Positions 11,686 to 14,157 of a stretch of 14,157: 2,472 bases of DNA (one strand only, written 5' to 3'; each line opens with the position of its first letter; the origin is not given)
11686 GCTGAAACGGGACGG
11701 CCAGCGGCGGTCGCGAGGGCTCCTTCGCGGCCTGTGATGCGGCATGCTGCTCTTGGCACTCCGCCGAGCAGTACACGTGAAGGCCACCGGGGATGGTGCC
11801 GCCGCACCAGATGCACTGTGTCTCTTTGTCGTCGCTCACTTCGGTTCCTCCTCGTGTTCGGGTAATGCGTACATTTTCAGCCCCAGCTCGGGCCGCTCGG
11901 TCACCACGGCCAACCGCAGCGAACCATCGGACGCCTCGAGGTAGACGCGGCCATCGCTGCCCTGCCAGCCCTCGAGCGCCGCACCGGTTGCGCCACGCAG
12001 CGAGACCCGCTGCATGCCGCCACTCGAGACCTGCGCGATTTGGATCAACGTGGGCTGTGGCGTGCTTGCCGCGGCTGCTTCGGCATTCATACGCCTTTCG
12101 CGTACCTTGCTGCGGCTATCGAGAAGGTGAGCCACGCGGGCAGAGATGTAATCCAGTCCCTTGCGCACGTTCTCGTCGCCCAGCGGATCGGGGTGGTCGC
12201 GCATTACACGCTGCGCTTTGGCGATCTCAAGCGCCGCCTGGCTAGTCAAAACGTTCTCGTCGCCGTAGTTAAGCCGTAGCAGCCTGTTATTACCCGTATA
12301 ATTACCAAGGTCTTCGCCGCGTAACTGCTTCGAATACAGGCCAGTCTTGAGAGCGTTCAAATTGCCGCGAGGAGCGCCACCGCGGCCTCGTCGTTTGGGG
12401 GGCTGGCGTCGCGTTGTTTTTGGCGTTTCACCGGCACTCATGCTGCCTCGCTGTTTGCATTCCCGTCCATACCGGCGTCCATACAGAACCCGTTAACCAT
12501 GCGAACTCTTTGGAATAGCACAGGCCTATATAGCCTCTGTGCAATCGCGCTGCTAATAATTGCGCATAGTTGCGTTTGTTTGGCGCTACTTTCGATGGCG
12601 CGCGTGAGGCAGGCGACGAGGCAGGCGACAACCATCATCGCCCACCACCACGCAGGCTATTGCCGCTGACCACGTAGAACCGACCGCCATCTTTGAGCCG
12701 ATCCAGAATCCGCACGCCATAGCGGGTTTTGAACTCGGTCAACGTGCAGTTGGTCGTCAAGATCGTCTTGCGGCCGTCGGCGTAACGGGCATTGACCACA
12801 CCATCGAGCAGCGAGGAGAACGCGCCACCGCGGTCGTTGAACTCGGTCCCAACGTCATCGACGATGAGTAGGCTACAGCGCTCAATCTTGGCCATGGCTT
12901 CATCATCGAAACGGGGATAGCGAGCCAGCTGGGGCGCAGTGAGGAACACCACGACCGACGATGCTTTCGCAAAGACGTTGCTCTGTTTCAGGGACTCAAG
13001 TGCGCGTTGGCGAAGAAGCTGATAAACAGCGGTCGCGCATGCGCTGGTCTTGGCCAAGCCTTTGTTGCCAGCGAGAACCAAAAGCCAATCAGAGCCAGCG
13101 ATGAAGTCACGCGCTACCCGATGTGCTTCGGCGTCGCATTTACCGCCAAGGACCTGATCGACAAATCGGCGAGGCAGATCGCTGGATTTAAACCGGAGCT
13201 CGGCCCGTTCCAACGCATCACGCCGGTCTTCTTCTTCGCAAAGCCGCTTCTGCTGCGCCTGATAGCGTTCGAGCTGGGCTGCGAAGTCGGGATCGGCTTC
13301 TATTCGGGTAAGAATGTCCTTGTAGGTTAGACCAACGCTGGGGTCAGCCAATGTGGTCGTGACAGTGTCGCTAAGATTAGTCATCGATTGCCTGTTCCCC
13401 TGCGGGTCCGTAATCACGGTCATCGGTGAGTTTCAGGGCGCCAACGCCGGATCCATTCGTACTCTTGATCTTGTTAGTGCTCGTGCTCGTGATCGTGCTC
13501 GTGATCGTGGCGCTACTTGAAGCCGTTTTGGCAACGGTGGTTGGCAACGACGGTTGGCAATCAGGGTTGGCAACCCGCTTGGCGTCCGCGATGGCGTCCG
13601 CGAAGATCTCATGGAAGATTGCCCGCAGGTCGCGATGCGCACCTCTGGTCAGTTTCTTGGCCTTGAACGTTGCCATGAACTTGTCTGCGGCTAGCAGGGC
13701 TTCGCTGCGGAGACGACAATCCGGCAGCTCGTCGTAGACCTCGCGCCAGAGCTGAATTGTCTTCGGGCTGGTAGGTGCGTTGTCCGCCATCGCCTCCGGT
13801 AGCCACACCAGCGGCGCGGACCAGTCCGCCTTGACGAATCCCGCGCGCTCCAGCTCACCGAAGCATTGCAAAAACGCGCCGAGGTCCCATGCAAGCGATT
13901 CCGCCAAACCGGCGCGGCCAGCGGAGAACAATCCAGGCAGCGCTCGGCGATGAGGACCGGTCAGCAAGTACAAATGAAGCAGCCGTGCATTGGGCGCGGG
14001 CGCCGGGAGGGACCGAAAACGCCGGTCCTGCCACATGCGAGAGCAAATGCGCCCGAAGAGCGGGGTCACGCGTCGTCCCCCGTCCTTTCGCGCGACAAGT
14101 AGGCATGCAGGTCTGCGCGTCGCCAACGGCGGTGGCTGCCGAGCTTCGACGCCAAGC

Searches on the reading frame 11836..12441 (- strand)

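Call 45: search_protein_families(library=phrogs, proteins=[window:11836-12441:-], max_evalue=0.01)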
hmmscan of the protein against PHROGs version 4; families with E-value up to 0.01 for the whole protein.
window:11836-12441:- (201 aa): 1 family
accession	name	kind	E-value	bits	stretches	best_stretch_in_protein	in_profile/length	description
phrog_1889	-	head and packaging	0.0079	16.7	0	19-38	82-101/276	terminase small subunit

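Call 46: search_protein_families(library=pfam, proteins=[window:11836-12441:-], max_evalue=0.01)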
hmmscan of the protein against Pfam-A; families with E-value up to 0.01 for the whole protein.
window:11836-12441:- (201 aa): 0 families

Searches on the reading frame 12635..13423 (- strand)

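Call 45: search_protein_families(library=phrogs, proteins=[window:12635-13423:-], max_evalue=0.01)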
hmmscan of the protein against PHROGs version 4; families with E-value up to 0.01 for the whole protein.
window:12635-13423:- (262 aa): 4 families
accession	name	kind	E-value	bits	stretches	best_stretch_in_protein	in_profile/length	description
phrog_50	-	DNA, RNA and nucleotide metabolism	1.3e-27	98.1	1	53-259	291-511/570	DnaC-like helicase loader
phrog_3277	-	DNA, RNA and nucleotide metabolism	1.4e-19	71.5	1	115-258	13-153/168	DnaC-like helicase loader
phrog_26922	-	DNA, RNA and nucleotide metabolism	1.9e-07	32.6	1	183-247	12-74/92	DnaC-like helicase loader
phrog_15321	-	unknown function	0.00058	21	1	182-243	7-72/93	-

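Call 46: search_protein_families(library=pfam, proteins=[window:12635-13423:-], max_evalue=0.01)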
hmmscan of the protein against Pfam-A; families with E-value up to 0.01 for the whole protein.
window:12635-13423:- (262 aa): 1 family
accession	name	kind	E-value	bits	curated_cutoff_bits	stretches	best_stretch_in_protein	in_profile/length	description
PF01695.23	IstB_IS21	-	0.00023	21.2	24.1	1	106-258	87-231/238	IstB-like ATP binding protein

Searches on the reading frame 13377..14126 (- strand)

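Call 45: search_protein_families(library=phrogs, proteins=[window:13377-14126:-], max_evalue=0.01)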
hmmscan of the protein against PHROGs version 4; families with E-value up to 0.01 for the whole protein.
window:13377-14126:- (249 aa): 2 families
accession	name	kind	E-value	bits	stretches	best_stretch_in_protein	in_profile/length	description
phrog_25711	-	unknown function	9.1e-12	46.5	1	24-140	6-119/164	-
phrog_1701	-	DNA, RNA and nucleotide metabolism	8.7e-11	43.2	1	24-172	4-151/323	DnaD-like helicase loader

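Call 46: search_protein_families(library=pfam, proteins=[window:13377-14126:-], max_evalue=0.01)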
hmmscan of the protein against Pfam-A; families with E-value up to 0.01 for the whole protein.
window:13377-14126:- (249 aa): 0 families
